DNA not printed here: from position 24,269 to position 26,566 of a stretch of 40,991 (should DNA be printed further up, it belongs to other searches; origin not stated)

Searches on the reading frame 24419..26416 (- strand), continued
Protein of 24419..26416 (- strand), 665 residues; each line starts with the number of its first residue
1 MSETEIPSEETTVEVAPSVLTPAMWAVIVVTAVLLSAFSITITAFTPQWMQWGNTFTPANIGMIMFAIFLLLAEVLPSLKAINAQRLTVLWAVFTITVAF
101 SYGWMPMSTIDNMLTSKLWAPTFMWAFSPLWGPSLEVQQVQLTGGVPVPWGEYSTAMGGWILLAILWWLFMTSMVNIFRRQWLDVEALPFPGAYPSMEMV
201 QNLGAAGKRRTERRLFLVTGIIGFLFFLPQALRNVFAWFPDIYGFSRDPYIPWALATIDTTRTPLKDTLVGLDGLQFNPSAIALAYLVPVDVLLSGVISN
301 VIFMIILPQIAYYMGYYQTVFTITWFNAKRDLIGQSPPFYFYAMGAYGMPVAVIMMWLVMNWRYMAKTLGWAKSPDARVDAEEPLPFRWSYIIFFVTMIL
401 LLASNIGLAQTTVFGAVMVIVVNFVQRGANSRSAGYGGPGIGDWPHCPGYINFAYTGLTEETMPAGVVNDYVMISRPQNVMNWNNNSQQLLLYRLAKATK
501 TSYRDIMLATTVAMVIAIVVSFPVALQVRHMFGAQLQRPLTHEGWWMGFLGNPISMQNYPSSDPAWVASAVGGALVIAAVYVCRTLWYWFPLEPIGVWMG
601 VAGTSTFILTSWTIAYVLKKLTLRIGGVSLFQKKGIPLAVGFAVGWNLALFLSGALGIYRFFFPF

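Call 80: search_protein_families(library=pfam, alignment_id=A8, max_evalue=10)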
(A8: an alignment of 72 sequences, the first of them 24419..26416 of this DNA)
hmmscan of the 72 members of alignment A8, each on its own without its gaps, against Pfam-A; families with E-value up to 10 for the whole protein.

A. member 1, window:24419-26416:- (665 aa): 2 families
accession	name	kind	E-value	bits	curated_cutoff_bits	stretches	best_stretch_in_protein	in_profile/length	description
PF20581.3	DUF6785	-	9e-21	74.4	25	1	27-533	4-498/498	Family of unknown function (DUF6785)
PF20580.3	DUF6784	-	4.3e-09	36.9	26.4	1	570-653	4-86/101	Domain of unknown function (DUF6784)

B. families by the number of members that match (of 72 scanned): 28 families (the first 25 are shown)
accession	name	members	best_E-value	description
PF20581.3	DUF6785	69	2e-41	Family of unknown function (DUF6785)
PF20580.3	DUF6784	69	1.7e-17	Domain of unknown function (DUF6784)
PF03169.20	OPT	4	2.9e-09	OPT oligopeptide transporter protein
PF19029.5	DUF883_C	2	0.045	DUF883 C-terminal glycine zipper region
PF07850.20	Renin_r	2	0.047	Renin receptor-like transmembrane spanning segment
PF02529.20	PetG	2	1.3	Cytochrome B6-F complex subunit 5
PF24195.1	DUF7420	1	0.01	Family of unknown function (DUF7420)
PF17611.7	DUF5506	1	0.014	Family of unknown function (DUF5506)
PF06837.17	Fijivirus_P9-2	1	0.036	Fijivirus P9-2 protein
PF16039.10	DUF4791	1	0.1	Domain of unknown function (DUF4791)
PF24126.1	DUF7394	1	0.14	Family of unknown function (DUF7394)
PF10875.13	DUF2670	1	0.18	Protein of unknown function (DUF2670)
PF24763.1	CGL160_C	1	0.21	CGL160, C-terminal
PF15060.11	PPDFL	1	0.22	Differentiation and proliferation regulator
PF15807.10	MAP17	1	0.24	Membrane-associated protein 117 kDa, PDZK1-interacting protein 1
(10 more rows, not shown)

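Call 81: search_protein_families(library=pfam, proteins=[L027:5549-7549:+, L033:810-2768:+, L043:453-2483:+, L048:6369-8375:+, L060:18376-20454:+, L067:2485-4527:+, L067:6215-8227:+, L082:4069-6099:+, L082:617-2656:+, L084:7393-9375:-], max_evalue=1)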
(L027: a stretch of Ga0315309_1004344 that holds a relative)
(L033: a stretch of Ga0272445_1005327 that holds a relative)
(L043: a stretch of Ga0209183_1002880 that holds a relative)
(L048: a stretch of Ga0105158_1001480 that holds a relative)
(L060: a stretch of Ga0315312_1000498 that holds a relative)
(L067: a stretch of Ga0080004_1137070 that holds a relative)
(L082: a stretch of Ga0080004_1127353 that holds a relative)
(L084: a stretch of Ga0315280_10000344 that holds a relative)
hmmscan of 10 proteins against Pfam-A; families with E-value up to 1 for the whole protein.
L027:5549-7549:+ (667 aa): 2 families
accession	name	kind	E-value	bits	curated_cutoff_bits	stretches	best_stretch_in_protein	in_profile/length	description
PF20581.3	DUF6785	-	2.5e-33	115.8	25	1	119-525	113-491/498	Family of unknown function (DUF6785)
PF20580.3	DUF6784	-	4e-15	56.3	26.4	1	569-660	3-91/101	Domain of unknown function (DUF6784)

L033:810-2768:+ (653 aa): 2 families
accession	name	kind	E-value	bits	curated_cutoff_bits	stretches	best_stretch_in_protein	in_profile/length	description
PF20581.3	DUF6785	-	8.3e-25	87.7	25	1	8-517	6-493/498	Family of unknown function (DUF6785)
PF20580.3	DUF6784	-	1.6e-08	35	26.4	1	558-646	3-89/101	Domain of unknown function (DUF6784)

L043:453-2483:+ (677 aa): 2 families
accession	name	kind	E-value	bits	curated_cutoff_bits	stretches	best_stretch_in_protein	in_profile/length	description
PF20581.3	DUF6785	-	8.2e-30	104.2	25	1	47-544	31-495/498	Family of unknown function (DUF6785)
PF20580.3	DUF6784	-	1.7e-17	63.9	26.4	1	580-669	4-90/101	Domain of unknown function (DUF6784)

L048:6369-8375:+ (669 aa): 3 families
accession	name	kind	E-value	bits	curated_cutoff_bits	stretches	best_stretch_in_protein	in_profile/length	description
PF20581.3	DUF6785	-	1.7e-21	76.8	25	1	24-535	11-498/498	Family of unknown function (DUF6785)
PF20580.3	DUF6784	-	5.8e-12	46.1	26.4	1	571-656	3-85/101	Domain of unknown function (DUF6784)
PF19029.5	DUF883_C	-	0.045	13.8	27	0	339-349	11-21/30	DUF883 C-terminal glycine zipper region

L060:18376-20454:+ (693 aa): 2 families
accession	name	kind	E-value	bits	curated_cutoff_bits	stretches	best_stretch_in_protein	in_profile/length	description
PF20581.3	DUF6785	-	2.2e-16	59.9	25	1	61-554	30-492/498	Family of unknown function (DUF6785)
PF20580.3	DUF6784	-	6.6e-16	58.8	26.4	1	597-687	5-92/101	Domain of unknown function (DUF6784)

L067:2485-4527:+ (681 aa): 2 families
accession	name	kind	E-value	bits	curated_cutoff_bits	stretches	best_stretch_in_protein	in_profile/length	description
PF20581.3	DUF6785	-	9e-32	110.7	25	1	135-543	114-498/498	Family of unknown function (DUF6785)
PF20580.3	DUF6784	-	2.4e-15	57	26.4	1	585-674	5-91/101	Domain of unknown function (DUF6784)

L067:6215-8227:+ (671 aa): 2 families
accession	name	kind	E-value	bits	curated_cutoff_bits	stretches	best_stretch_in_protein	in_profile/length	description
PF20581.3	DUF6785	-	1.4e-20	73.8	25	1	84-535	64-494/498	Family of unknown function (DUF6785)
PF20580.3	DUF6784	-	6.9e-15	55.5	26.4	1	573-664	3-92/101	Domain of unknown function (DUF6784)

L082:4069-6099:+ (677 aa): 2 families
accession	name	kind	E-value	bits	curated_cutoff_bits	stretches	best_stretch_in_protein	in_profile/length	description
PF20581.3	DUF6785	-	2.2e-27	96.2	25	1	45-540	30-492/498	Family of unknown function (DUF6785)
PF20580.3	DUF6784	-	7.9e-16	58.5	26.4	1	579-671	3-92/101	Domain of unknown function (DUF6784)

L082:617-2656:+ (680 aa): 2 families
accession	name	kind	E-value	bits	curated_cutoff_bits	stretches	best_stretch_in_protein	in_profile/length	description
PF20581.3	DUF6785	-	2.3e-29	102.7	25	1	46-546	33-494/498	Family of unknown function (DUF6785)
PF20580.3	DUF6784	-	4.1e-16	59.4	26.4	1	583-673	4-91/101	Domain of unknown function (DUF6784)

L084:7393-9375:- (661 aa): 3 families
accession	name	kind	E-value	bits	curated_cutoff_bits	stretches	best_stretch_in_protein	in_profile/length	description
PF20581.3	DUF6785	-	9.5e-19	67.7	25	1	15-521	8-498/498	Family of unknown function (DUF6785)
PF20580.3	DUF6784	-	7.7e-13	48.9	26.4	1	564-652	4-89/101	Domain of unknown function (DUF6784)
PF15807.10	MAP17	-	0.24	11.9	29.6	1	186-222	13-49/122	Membrane-associated protein 117 kDa, PDZK1-interacting protein 1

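Call 82: search_protein_families(library=pfam, proteins=[L011:1999-3960:-, L012:4865-6826:+, L003:3687-5654:+, L007:4879-6843:+, L014:333-2327:-, L025:12767-14788:+, L028:6300-8357:+, L028:692-2707:-, L031:3328-5343:-, L059:12554-14551:+], max_evalue=1)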
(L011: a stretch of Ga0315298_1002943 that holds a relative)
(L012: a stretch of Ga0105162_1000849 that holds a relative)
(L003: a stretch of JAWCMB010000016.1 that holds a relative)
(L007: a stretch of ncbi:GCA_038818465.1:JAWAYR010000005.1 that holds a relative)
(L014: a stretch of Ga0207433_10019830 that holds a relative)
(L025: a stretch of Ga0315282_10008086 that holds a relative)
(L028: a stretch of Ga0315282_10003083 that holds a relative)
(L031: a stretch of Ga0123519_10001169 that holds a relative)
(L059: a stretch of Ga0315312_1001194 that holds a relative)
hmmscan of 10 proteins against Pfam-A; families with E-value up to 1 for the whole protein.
L011:1999-3960:- (654 aa): 0 families

L012:4865-6826:+ (654 aa): 0 families

L003:3687-5654:+ (655 aa): 0 families

L007:4879-6843:+ (654 aa): 0 families

L014:333-2327:- (665 aa): 2 families
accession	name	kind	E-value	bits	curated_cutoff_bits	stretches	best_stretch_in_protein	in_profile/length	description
PF20581.3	DUF6785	-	1.7e-30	106.5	25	1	91-531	94-498/498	Family of unknown function (DUF6785)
PF20580.3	DUF6784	-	3.4e-13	50.1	26.4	1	568-658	4-91/101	Domain of unknown function (DUF6784)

L025:12767-14788:+ (674 aa): 2 families
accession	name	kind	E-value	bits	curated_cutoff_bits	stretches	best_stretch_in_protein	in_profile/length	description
PF20581.3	DUF6785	-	9.1e-40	137.1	25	1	123-540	113-498/498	Family of unknown function (DUF6785)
PF20580.3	DUF6784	-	1.1e-15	58.1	26.4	1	576-668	3-92/101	Domain of unknown function (DUF6784)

L028:6300-8357:+ (686 aa): 2 families
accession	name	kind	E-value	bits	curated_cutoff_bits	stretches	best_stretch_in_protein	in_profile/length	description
PF20581.3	DUF6785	-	3.6e-27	95.5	25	1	46-553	15-498/498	Family of unknown function (DUF6785)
PF20580.3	DUF6784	-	3.7e-12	46.8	26.4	1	589-674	4-86/101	Domain of unknown function (DUF6784)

L028:692-2707:- (672 aa): 2 families
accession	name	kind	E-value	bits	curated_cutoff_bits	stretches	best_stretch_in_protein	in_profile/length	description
PF20581.3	DUF6785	-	8.9e-24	84.3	25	1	113-536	106-498/498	Family of unknown function (DUF6785)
PF20580.3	DUF6784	-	8.1e-13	48.9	26.4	1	575-661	4-87/101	Domain of unknown function (DUF6784)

L031:3328-5343:- (672 aa): 2 families
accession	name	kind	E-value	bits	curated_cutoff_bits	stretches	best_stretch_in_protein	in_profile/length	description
PF20581.3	DUF6785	-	3.4e-31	108.8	25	1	60-539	46-498/498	Family of unknown function (DUF6785)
PF20580.3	DUF6784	-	2.6e-16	60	26.4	1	574-658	3-84/101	Domain of unknown function (DUF6784)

L059:12554-14551:+ (666 aa): 3 families
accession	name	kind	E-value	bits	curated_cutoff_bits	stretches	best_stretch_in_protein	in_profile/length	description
PF20581.3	DUF6785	-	5.2e-24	85.1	25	1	19-527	5-494/498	Family of unknown function (DUF6785)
PF20580.3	DUF6784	-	9.9e-14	51.8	26.4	1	569-660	4-88/101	Domain of unknown function (DUF6784)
PF12725.13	DUF3810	-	0.47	10.2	28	0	29-112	6-87/311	Protein of unknown function (DUF3810)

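Call 84: search_protein_families(library=ncbifam, alignment_id=A8, max_evalue=10)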
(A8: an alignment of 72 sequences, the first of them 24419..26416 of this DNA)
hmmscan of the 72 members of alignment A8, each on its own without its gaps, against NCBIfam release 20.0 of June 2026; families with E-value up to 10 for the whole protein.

A. member 1, window:24419-26416:- (665 aa): 0 families

B. families by the number of members that match (of 72 scanned): 18 families
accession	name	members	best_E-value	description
NF040516.1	CapE_47_fam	2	0.091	CapE family protein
NF010299.0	PRK13739.1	2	0.093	conjugal transfer pilus-stabilizing protein TraP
NF041130.1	PenR_Burk_TF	1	0.00036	beta-lactamase transcriptional regulator PenR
NF011351.0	PRK14769.1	1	0.0088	lipoprotein signal peptidase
NF045712.1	sulf_resp_HmcD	1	0.054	sulfate respiration complex protein HmcD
NF041587.1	YmgF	1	0.073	cell division-associated protein YmgF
TIGR00488.1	TIGR00488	1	0.17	bis(5'-nucleosyl)-tetraphosphatase (symmetrical) YqeK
NF005630.0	PRK07377.1-6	1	0.22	hypothetical protein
NF038277.1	accessory_MacP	1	0.25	cell wall synthase accessory phosphoprotein MacP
NF009776.0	PRK13275.1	1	0.66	tetrahydromethanopterin S-methyltransferase subunit F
NF038351.1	cyt_ox_assem_30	1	0.81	cytochrome oxidase small assembly protein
NF001300.0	PRK00247.1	1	1.5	membrane protein insertase YidC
NF002712.0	PRK02542.1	1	1.9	photosystem I assembly protein Ycf4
NF007183.0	PRK09614.1-2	1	2.5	ribonucleotide-diphosphate reductase subunit beta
NF033486.1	harvest_ssl1498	1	2.9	photosystem II assembly protein Psb34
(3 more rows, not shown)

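Call 86: search_protein_families(library=pfam, proteins=[L033:3250-5250:+, L037:5564-7609:+, L046:3023-5023:+, L055:9965-12019:+, L021:971-3007:+, L022:9740-11821:+, L060:9782-11773:+, L063:9992-11995:+, L049:6022-8001:+, L051:9998-11989:+], max_evalue=1)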
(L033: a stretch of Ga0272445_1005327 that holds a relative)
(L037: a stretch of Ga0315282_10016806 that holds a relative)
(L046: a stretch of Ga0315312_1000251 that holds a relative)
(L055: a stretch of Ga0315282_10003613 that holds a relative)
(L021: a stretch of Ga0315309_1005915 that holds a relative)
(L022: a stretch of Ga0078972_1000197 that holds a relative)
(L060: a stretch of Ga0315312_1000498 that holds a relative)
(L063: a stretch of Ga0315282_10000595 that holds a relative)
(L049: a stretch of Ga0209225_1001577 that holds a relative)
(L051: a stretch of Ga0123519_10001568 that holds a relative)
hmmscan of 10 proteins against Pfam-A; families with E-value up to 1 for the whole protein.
L033:3250-5250:+ (667 aa): 2 families
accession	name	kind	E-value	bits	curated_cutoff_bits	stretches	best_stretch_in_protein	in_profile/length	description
PF20581.3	DUF6785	-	5e-28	98.3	25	1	27-438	13-405/498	Family of unknown function (DUF6785)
PF20580.3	DUF6784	-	6.3e-14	52.4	26.4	1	569-661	3-92/101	Domain of unknown function (DUF6784)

L037:5564-7609:+ (682 aa): 2 families
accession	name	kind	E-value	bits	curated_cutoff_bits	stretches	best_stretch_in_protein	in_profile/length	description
PF20581.3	DUF6785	-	3.8e-31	108.6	25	1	131-547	105-498/498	Family of unknown function (DUF6785)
PF20580.3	DUF6784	-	5.1e-17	62.3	26.4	1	584-676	3-92/101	Domain of unknown function (DUF6784)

L046:3023-5023:+ (667 aa): 2 families
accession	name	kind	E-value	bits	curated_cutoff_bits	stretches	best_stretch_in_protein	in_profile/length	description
PF20581.3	DUF6785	-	1.6e-34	119.8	25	1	138-533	131-498/498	Family of unknown function (DUF6785)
PF20580.3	DUF6784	-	2.5e-14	53.7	26.4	1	570-660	4-91/101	Domain of unknown function (DUF6784)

L055:9965-12019:+ (685 aa): 2 families
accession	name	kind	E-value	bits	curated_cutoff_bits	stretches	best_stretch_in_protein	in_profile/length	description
PF20581.3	DUF6785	-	3.2e-31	108.9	25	1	32-550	5-498/498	Family of unknown function (DUF6785)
PF20580.3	DUF6784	-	7.4e-14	52.2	26.4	1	587-678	3-91/101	Domain of unknown function (DUF6784)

L021:971-3007:+ (679 aa): 2 families
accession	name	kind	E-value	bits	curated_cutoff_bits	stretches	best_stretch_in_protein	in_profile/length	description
PF20581.3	DUF6785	-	1.6e-22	80.2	25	1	125-541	113-496/498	Family of unknown function (DUF6785)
PF20580.3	DUF6784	-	1.6e-15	57.5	26.4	1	582-662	4-81/101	Domain of unknown function (DUF6784)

L022:9740-11821:+ (694 aa): 2 families
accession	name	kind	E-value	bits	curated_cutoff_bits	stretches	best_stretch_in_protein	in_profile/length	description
PF20581.3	DUF6785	-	3.2e-29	102.3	25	1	42-467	9-410/498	Family of unknown function (DUF6785)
PF20580.3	DUF6784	-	9.3e-14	51.9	26.4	1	596-683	3-87/101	Domain of unknown function (DUF6784)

L060:9782-11773:+ (664 aa): 3 families
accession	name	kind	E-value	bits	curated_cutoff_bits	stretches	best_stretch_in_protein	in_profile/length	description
PF20581.3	DUF6785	-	1.9e-26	93.1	25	1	105-531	99-498/498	Family of unknown function (DUF6785)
PF20580.3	DUF6784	-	1.6e-13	51.1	26.4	1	566-658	3-92/101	Domain of unknown function (DUF6784)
PF24763.1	CGL160_C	-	0.21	12.4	34.2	1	14-56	20-62/133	CGL160, C-terminal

L063:9992-11995:+ (668 aa): 3 families
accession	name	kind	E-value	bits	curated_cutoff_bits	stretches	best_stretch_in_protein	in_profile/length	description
PF20581.3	DUF6785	-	3e-34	118.9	25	1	55-534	42-494/498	Family of unknown function (DUF6785)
PF20580.3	DUF6784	-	4.5e-15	56.1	26.4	1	573-658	5-88/101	Domain of unknown function (DUF6784)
PF17611.7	DUF5506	-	0.014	15.8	27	1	297-410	17-128/161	Family of unknown function (DUF5506)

L049:6022-8001:+ (660 aa): 2 families
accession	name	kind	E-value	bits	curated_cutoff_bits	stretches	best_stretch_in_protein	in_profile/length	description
PF20581.3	DUF6785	-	1.1e-28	100.5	25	1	30-529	15-498/498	Family of unknown function (DUF6785)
PF20580.3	DUF6784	-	2.8e-16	60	26.4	1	562-654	2-92/101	Domain of unknown function (DUF6784)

L051:9998-11989:+ (664 aa): 2 families
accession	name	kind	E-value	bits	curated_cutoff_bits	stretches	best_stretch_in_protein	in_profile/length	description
PF20581.3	DUF6785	-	9.8e-29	100.7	25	1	75-531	68-498/498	Family of unknown function (DUF6785)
PF20580.3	DUF6784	-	9.7e-15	55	26.4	1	566-658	3-92/101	Domain of unknown function (DUF6784)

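Call 94: find_encoding_contigs(protein=P0002, flank=10000, max_places=2)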
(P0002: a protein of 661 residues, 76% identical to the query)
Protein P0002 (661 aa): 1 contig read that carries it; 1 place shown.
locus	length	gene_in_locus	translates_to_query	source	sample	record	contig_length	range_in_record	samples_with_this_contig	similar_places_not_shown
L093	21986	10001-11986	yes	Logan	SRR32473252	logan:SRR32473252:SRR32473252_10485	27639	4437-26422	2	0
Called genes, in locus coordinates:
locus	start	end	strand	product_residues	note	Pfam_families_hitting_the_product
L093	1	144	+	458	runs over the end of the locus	-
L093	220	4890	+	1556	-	PF04389:Peptidase_M28, PF02687:FtsX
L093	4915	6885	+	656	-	-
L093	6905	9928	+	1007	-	PF13620:CarboxypepD_reg (weak), PF02687:FtsX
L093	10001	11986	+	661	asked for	PF20581:DUF6785, PF20580:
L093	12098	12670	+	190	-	-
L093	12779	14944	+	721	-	PF02449:Glyco_hydro_42, PF08532:Glyco_hydro_42M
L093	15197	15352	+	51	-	-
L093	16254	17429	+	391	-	-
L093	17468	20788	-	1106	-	PF13620:CarboxypepD_reg (faint), PF02687:FtsX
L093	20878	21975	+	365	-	PF00150:Cellulase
